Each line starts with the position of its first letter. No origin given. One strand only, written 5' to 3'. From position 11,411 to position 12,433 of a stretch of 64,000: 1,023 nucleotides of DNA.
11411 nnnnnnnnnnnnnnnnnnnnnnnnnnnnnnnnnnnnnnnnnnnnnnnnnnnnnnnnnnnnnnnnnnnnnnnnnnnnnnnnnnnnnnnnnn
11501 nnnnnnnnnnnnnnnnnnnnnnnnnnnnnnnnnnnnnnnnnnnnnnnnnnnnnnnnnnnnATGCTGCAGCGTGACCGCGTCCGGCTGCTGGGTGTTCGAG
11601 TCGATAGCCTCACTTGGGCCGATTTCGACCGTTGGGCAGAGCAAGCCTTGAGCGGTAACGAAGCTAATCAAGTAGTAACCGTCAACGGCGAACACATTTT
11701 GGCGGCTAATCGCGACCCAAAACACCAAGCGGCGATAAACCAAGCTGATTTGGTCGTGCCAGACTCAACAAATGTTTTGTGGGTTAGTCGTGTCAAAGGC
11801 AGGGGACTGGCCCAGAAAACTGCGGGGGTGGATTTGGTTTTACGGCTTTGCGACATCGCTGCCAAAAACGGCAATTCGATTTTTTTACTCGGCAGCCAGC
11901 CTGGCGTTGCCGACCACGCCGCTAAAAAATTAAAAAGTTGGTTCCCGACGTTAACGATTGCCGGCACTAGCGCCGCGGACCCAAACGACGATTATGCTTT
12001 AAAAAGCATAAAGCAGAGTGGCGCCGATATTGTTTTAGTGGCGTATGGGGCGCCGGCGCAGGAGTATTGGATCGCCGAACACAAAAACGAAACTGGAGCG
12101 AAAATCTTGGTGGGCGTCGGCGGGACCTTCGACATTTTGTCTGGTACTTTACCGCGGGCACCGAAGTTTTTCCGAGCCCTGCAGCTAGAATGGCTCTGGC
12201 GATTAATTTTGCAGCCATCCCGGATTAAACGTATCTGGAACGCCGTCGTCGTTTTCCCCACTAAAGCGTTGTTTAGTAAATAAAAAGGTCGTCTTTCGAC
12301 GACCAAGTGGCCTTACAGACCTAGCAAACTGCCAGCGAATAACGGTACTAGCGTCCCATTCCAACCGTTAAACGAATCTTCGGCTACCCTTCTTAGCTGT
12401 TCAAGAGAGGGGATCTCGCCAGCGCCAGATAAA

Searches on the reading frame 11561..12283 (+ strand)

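Call 87: search_protein_families(library=pfam, proteins=[window:11561-12283:+], max_evalue=1e-8)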
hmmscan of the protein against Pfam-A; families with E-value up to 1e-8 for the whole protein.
window:11561-12283:+ (240 aa): 1 family
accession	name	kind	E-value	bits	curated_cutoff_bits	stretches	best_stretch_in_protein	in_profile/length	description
PF03808.19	Glyco_tran_WecG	-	2e-54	184.3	27.4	1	62-225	1-167/168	Glycosyl transferase WecG/TagA/CpsF family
